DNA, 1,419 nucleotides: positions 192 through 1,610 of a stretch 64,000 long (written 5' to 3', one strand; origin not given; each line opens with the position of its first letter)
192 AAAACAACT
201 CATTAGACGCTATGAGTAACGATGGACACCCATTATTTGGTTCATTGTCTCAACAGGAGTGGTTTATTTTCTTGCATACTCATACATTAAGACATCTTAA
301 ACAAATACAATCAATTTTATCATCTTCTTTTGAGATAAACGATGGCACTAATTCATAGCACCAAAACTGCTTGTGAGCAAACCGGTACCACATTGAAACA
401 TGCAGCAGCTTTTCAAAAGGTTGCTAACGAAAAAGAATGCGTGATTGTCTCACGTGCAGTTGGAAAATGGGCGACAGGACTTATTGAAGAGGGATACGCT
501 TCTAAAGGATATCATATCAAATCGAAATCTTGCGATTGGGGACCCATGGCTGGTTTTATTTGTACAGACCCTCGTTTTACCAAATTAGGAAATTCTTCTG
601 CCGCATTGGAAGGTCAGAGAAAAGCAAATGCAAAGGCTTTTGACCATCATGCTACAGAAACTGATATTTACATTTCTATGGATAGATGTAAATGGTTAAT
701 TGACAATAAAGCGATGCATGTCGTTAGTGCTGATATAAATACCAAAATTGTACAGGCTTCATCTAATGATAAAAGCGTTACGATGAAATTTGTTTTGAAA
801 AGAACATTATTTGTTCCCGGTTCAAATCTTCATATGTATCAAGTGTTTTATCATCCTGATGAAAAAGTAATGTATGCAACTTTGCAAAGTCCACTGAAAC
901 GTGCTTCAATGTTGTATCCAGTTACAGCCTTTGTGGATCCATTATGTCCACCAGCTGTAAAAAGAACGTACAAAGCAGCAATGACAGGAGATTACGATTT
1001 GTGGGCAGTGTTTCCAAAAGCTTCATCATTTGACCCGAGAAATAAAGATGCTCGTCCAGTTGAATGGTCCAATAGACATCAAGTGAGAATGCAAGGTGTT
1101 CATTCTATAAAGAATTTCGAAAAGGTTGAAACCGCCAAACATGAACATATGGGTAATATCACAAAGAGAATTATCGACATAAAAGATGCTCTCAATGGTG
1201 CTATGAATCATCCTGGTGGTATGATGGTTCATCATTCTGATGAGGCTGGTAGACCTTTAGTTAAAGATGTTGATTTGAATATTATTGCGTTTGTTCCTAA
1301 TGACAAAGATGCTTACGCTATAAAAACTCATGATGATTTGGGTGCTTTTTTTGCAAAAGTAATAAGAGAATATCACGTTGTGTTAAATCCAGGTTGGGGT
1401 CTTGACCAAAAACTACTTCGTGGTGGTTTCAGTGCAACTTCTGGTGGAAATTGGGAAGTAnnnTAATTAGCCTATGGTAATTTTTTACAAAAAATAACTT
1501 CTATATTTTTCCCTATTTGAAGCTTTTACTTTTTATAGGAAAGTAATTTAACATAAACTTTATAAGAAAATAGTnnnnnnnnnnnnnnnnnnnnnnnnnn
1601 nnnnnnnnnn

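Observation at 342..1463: Standalone ExoY / edema-factor-type nucleotidyl cyclase toxin homologue with no obvious secretion partner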

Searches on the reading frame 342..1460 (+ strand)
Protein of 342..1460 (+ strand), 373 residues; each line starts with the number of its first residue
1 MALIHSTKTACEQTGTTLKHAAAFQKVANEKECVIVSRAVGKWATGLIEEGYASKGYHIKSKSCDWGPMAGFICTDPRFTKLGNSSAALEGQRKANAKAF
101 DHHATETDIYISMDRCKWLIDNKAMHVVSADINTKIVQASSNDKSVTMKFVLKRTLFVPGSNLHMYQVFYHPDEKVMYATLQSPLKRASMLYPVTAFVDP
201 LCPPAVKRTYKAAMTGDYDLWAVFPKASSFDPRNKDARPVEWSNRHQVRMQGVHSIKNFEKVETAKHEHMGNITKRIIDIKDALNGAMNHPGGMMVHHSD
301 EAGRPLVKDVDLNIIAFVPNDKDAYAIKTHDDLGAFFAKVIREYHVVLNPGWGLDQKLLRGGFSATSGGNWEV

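Call 3: search_protein_families(library=pfam, proteins=[window:342-1460:+], max_evalue=1)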
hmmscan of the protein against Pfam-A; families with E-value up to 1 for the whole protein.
window:342-1460:+ (373 aa): 2 families
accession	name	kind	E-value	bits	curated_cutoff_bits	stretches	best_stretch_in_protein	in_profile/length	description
PF03497.21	Anthrax_toxA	-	6.2e-30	104.9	25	1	8-145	2-141/173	Anthrax toxin LF subunit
PF24660.1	PGAP1_3rd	-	0.05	14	27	1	155-203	65-114/135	GPI inositol-deacylase beta-sandwich domain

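Call 4: search_solved_structures(query=window:342-1460:+, max_evalue=10, show_alignments=3)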
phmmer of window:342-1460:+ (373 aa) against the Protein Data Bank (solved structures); distinct sequences matched with E-value up to 10: 14.
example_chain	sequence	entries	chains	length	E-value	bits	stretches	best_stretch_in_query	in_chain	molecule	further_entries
5xnw_A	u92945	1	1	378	1.5e-22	83.4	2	13-124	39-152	Adenylate cyclase ExoY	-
7p1g_M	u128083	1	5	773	1.7e-21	79.9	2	13-123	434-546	Maltose/maltodextrin-binding periplasmic protein,Adenylate cyclase ExoY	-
1pk0_A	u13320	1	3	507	3.6e-17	65.7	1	10-107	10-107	Calmodulin-sensitive adenylate cyclase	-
1k8t_A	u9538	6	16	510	3.6e-17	65.7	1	10-107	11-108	CALMODULIN-SENSITIVE ADENYLATE CYCLASE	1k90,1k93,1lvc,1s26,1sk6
8bjj_B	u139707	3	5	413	7.1e-17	64.7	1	24-319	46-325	Putative Adenylate cyclase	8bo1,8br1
1xfu_A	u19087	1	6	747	1.1e-16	64.1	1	10-107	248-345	Calmodulin-sensitive adenylate cyclase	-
6uzb_H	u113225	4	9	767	1.2e-16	64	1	10-107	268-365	Calmodulin-sensitive adenylate cyclase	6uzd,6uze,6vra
1xfv_A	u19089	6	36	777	1.2e-16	64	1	10-107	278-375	Calmodulin-sensitive adenylate cyclase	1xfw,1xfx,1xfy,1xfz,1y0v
8bji_B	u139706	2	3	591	2.6e-16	62.9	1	24-310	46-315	Putative Adenylate cyclase,Profilin-1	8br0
7p1h_A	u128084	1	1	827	5.7e-16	61.8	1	26-310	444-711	Maltose/maltodextrin-binding periplasmic protein,RTX-toxin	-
8bjh_B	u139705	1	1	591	2.3e-14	56.5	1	24-310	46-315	Putative Adenylate cyclase,Profilin-1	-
1zot_A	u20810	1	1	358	7.5e-11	44.9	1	22-119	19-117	CyaA with C-terminal Calmodulin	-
2col_A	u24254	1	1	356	7.5e-11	44.9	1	22-119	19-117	Bifunctional hemolysin-adenylate cyclase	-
1yrt_A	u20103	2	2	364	7.6e-11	44.9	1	22-119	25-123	Bifunctional hemolysin-adenylate cyclase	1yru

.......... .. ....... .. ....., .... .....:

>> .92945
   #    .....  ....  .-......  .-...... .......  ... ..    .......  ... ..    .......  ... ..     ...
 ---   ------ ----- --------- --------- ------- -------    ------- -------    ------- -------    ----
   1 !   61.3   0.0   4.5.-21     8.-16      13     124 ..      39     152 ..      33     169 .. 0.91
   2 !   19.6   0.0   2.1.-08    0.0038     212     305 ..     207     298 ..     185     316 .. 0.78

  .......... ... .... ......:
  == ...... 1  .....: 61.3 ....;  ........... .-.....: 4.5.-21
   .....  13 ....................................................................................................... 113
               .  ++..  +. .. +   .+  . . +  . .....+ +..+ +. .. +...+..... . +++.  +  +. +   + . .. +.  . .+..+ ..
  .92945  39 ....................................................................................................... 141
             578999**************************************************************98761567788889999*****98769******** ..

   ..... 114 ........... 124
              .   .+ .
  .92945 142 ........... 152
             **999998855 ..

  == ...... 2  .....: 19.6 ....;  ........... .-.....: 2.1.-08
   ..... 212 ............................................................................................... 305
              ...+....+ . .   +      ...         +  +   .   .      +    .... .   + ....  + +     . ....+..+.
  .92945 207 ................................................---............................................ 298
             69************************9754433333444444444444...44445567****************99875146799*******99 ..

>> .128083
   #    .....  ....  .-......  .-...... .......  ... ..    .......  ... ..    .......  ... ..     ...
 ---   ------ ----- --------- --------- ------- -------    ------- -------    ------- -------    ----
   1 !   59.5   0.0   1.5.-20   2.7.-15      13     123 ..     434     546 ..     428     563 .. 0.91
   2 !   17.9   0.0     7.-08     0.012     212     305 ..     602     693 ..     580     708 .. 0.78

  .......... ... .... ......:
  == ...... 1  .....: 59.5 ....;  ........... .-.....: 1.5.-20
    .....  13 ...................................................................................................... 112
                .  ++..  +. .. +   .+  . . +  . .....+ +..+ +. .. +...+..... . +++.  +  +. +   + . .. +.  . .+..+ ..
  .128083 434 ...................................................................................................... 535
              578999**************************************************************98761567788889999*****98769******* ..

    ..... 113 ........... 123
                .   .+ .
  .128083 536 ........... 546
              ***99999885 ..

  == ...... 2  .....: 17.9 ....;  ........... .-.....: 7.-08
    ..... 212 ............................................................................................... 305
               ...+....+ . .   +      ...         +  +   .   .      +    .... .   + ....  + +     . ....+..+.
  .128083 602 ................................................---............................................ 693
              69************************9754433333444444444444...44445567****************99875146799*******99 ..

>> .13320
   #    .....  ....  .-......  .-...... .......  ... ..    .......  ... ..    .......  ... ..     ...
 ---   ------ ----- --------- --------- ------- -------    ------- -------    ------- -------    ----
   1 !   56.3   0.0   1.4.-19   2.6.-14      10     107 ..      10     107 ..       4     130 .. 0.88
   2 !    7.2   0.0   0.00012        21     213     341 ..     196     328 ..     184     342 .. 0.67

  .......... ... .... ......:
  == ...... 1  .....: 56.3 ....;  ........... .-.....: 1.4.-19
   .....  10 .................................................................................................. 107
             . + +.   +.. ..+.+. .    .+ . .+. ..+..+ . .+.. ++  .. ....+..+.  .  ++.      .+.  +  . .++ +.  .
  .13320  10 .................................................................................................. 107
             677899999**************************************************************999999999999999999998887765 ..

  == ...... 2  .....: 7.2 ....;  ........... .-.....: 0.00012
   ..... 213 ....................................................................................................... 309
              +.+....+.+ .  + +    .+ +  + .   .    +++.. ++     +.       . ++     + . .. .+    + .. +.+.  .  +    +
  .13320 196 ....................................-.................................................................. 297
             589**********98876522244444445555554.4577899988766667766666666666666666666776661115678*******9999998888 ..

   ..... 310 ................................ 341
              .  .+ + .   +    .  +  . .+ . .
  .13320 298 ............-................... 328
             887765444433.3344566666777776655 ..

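Call 5: search_protein_families(library=ncbifam, proteins=[window:342-1460:+], max_evalue=1)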
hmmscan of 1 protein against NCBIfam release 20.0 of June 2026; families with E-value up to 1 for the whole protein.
window:342-1460:+ (373 aa): 1 family
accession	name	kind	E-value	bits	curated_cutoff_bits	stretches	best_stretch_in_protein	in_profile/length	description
TIGR02892.1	spore_yabP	equivalog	0.11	12.5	75.4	1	240-274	3-37/85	sporulation protein YabP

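Call 6: find_homologous_proteins(query=window:342-1460:+, max_evalue=0.001)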
Query window:342-1460:+ (373 aa): 440 proteins with E <= 0.001 among 1416 candidates; the best 120 are listed.
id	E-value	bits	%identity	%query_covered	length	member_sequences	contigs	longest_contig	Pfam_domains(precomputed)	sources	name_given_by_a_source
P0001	2.8e-247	838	96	100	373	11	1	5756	PF03497.23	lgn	-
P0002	2.8e-214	729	82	100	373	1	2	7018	PF03497.23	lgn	-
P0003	7.5e-212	721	81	100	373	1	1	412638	PF03497.23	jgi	-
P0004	3.4e-209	712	80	100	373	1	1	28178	PF03497.23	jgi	jgi:hypothetical protein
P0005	2.6e-204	696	79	100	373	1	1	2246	PF03497.23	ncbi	-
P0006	4.7e-169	580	66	100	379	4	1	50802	PF03497.23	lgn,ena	-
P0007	1.4e-100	355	50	100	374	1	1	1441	PF03497.23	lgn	-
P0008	5.7e-98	346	49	99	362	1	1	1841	PF03497.23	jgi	jgi:hypothetical protein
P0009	5.9e-98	346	49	99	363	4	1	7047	PF03497.23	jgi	jgi:hypothetical protein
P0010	4.1e-97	344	49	99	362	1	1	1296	PF03497.23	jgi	jgi:hypothetical protein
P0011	1.3e-96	342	48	99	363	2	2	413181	PF03497.23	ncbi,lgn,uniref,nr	ncbi:Calmodulin-sensitive adenylate cyclase [BD1-7 clade bacterium]|uniref:Calmodulin-sensitive aden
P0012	2.6e-96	341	50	99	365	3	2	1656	PF03497.23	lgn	-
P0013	3.3e-96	341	49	99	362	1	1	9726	PF03497.23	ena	-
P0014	3.4e-94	334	47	99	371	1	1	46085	PF03497.23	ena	-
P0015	5.8e-94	333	48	99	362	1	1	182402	PF03497.23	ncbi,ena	-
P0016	6.9e-94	333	48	99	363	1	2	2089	PF03497.23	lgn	-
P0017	1.3e-92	329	47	99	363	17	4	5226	PF03497.23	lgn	-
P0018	1.7e-92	328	46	99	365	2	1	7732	PF03497.23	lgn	-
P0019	4.2e-92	327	48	99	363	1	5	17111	PF03497.23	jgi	jgi:hypothetical protein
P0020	2.0e-91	325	46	99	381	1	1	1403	PF03497.23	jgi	jgi:hypothetical protein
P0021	1.7e-90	322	49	95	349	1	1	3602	PF03497.23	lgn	-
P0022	4.4e-90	321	46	99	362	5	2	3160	PF03497.23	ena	-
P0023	4.8e-90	320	48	99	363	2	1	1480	PF03497.23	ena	-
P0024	5.0e-90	320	47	99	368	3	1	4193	PF03497.23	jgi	-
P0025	5.8e-89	317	47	99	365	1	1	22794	PF03497.23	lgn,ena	-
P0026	1.1e-88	316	47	99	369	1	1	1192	PF03497.23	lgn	-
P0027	1.1e-87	313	46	95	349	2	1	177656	PF03497.23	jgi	jgi:hypothetical protein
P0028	4.0e-87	311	47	99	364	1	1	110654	PF03497.23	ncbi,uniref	ncbi:anthrax toxin-like adenylyl cyclase domain-containing protein [Prosthecobacter sp.]|uniref:anth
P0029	1.3e-86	309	46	99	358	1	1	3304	PF03497.23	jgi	jgi:hypothetical protein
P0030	2.3e-86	308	46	99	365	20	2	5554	PF03497.23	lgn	-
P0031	3.9e-84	301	46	99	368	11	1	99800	PF03497.23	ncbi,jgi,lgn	ncbi:MAG TPA: anthrax toxin-like adenylyl cyclase domain-containing protein [Gemmatimonadaceae bacte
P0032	7.9e-84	300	45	98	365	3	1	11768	PF03497.23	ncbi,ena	-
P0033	9.1e-84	300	45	99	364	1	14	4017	PF03497.23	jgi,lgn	jgi:hypothetical protein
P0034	1.5e-83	299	44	98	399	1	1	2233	PF03497.23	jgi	jgi:hypothetical protein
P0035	1.9e-82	295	43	99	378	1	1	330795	PF03497.23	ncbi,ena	-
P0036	9.5e-81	290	43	99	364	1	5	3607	PF03497.23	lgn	-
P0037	2.9e-80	288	43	99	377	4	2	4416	PF03497.23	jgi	jgi:hypothetical protein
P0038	1.2e-79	286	44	99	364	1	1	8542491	PF03497.23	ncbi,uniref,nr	ncbi:Calmodulin-sensitive adenylate cyclase precursor [Rubripirellula lacrimiformis]|uniref:Calmodul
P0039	1.5e-79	286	45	98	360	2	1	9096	PF03497.23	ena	-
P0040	6.1e-79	284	44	98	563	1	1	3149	PF03497.23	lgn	-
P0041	1.0e-78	283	42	100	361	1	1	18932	PF03497.23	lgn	-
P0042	1.0e-78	283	43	99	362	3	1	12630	PF03497.23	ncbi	ncbi:MAG: anthrax toxin-like adenylyl cyclase domain-containing protein [Thiolinea sp.]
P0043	3.1e-78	282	44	98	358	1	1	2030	PF03497.23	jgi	jgi:hypothetical protein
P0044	3.1e-78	282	42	99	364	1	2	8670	PF03497.23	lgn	-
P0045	9.6e-78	280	43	99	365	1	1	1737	PF03497.23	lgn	-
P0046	2.3e-77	279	43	99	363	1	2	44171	PF03497.23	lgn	-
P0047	8.2e-77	277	45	97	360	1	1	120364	PF03497.23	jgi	jgi:hypothetical protein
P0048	8.3e-77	277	45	98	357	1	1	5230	PF03497.23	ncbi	-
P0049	1.2e-76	276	43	98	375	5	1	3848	PF03497.23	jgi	jgi:hypothetical protein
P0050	3.9e-76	275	42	99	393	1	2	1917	PF03497.23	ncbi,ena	-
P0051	2.3e-75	272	42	98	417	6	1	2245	PF03497.23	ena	-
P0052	3.8e-75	271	43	98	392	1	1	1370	PF03497.23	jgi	jgi:hypothetical protein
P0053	9.3e-75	270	42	100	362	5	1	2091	PF03497.23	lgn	-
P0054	1.8e-74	269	43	96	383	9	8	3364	PF03497.23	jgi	jgi:hypothetical protein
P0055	4.8e-74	268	47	48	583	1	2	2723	PF03497.23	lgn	-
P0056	6.7e-74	267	42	97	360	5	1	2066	PF03497.23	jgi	-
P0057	7.3e-74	267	43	98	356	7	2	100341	PF03497.23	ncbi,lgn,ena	-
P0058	1.5e-73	266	43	98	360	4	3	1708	PF03497.23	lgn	-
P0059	1.5e-73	266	43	100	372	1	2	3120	PF03497.23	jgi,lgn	jgi:hypothetical protein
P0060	4.8e-73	264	42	94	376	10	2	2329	PF03497.23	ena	-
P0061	5.3e-73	264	43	92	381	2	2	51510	PF03497.23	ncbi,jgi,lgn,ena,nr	ncbi:MAG: CyaA/EF/ExoY family adenylyl cyclase toxin [Gammaproteobacteria bacterium]|nr:CyaA/EF/ExoY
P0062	5.5e-73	264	42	97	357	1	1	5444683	PF03497.23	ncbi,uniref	ncbi:anthrax toxin-like adenylyl cyclase domain-containing protein [Terrarubrum flagellatum]|uniref:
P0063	5.7e-73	264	39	97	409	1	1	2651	PF03497.23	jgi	-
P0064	8.2e-73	264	42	95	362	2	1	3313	PF03497.23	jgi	jgi:hypothetical protein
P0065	1.0e-72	263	42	98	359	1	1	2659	PF03497.23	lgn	-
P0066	1.2e-72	263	42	94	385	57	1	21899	PF03497.23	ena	-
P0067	2.6e-72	262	43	92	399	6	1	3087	PF03497.23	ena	-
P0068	3.5e-72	262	43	98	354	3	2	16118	PF03497.23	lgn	-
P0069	3.5e-72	262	42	97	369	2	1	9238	PF03497.23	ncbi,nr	ncbi:MAG: CyaA/EF/ExoY family adenylyl cyclase toxin [Acidobacteriia bacterium]|nr:CyaA/EF/ExoY fami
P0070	5.2e-72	261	42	100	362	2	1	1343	PF03497.23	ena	-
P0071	7.7e-72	260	42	98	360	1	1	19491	PF03497.23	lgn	-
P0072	7.9e-72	260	42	98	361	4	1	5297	PF03497.23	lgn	-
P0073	8.9e-72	260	41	98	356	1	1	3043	PF03497.23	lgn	-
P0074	1.0e-71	260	43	99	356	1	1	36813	PF03497.23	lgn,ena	-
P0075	1.2e-71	260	43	91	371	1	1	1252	PF03497.23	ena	-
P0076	1.6e-71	259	41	99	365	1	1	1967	PF03497.23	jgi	jgi:hypothetical protein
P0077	2.6e-71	259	42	98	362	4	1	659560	PF03497.23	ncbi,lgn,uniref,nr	ncbi:hypothetical protein HNQ60_005021 [Povalibacter uvarum]|uniref:Anthrax toxin edema factor centr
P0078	3.0e-71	259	42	98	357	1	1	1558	PF03497.23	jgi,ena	-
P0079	5.9e-71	258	41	97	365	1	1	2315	PF03497.23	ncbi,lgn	-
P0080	1.2e-70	257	42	98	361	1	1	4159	PF03497.23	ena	-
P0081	1.3e-70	256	40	99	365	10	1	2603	PF03497.23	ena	-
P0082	1.3e-70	256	42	94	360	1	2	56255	PF03497.23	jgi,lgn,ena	jgi:hypothetical protein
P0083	2.2e-70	256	43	98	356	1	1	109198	PF03497.23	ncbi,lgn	ncbi:MAG: anthrax toxin-like adenylyl cyclase domain-containing protein [Opitutaceae bacterium]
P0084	2.6e-70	255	42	92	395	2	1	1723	PF03497.23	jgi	-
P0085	3.1e-70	255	43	92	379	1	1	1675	PF03497.23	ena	-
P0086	3.5e-70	255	42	95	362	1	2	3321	PF03497.23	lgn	-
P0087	4.0e-70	255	42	97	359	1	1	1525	PF03497.23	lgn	-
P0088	4.0e-70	255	42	92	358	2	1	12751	PF03497.23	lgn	-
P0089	4.4e-70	255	42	99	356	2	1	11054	PF03497.23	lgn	-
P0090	4.4e-70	255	43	94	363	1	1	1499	PF03497.23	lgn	-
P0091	6.3e-70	254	42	95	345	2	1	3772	PF03497.23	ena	-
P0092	1.4e-69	253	42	98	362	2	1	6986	PF03497.23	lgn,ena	-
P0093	1.5e-69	253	40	100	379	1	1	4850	PF03497.23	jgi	jgi:hypothetical protein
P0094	2.6e-69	252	40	98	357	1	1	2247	PF03497.23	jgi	jgi:hypothetical protein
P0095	3.0e-69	252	43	94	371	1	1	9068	PF03497.23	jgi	jgi:hypothetical protein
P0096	3.2e-69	252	41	100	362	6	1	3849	PF03497.23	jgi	jgi:hypothetical protein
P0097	3.2e-69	252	43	92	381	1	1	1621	PF03497.23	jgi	jgi:hypothetical protein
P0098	3.4e-69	252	43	92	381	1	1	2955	PF03497.23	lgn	-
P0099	3.7e-69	252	39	98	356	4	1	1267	PF03497.23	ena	-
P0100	6.9e-69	251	42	92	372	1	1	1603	PF03497.23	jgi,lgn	jgi:hypothetical protein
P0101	7.6e-69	251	41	92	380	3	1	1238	PF03497.23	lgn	-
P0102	7.8e-69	251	41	98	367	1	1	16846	PF03497.23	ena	-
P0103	9.3e-69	250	42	98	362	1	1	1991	PF03497.23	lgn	-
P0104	1.0e-68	250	41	92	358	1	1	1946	PF03497.23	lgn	-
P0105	1.2e-68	250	40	94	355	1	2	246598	PF03497.23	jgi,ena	-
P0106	1.2e-68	250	41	92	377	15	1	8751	PF03497.23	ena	-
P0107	1.3e-68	250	42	98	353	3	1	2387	PF03497.23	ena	-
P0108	1.5e-68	250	48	82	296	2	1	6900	PF03497.23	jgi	jgi:hypothetical protein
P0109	1.8e-68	249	41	95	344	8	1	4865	PF03497.23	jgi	jgi:hypothetical protein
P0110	2.1e-68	249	41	98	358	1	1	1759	PF03497.23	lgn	-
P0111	2.2e-68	249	42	97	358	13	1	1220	PF03497.23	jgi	-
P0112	2.6e-68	249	39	99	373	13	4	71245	PF03497.23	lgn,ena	-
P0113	3.0e-68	249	42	92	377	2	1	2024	PF03497.23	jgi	jgi:hypothetical protein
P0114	3.8e-68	248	41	99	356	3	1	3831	PF03497.23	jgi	-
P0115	4.5e-68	248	42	94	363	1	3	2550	PF03497.23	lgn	-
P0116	5.2e-68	248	40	98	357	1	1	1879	PF03497.23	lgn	-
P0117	5.2e-68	248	39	94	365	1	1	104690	PF03497.23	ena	-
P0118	5.7e-68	248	41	98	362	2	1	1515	PF03497.23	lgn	-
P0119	5.9e-68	248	43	91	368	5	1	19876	PF03497.23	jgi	jgi:Anthrax toxin LF subunit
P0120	6.5e-68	248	42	97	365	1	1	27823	PF03497.23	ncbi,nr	ncbi:MAG TPA: anthrax toxin-like adenylyl cyclase domain-containing protein [Bryobacteraceae bacteri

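Call 8: find_encoding_contigs(protein=P0003, flank=10000, max_places=2)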
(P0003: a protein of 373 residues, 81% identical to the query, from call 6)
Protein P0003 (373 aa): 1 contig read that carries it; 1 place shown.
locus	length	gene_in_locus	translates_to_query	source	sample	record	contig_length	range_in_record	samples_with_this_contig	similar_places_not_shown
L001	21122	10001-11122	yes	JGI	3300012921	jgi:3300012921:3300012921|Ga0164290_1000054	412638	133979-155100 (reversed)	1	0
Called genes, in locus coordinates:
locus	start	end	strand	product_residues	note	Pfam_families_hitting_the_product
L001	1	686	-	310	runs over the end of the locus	PF03016:Exostosin_GT47, PF24785:RXYLT1_C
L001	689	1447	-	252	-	PF16138:DUF4846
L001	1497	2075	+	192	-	PF00188:CAP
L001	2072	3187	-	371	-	-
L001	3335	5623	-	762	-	PF01578:Cytochrom_C_asm, PF16327:CcmF_C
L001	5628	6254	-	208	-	-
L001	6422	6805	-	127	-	-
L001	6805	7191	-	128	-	PF03100:CcmE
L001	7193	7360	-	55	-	PF20077:CcmD_alt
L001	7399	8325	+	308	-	PF01170:UPF0020 (faint), PF01555:N6_N4_Mtase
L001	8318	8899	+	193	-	PF01844:HNH, PF14279:HNH_5 (weak)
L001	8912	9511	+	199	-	-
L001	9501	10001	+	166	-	PF05163:DinB (weak), PF12867:DinB_2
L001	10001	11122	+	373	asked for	PF03497:Anthrax_toxA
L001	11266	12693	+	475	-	PF00753:Lactamase_B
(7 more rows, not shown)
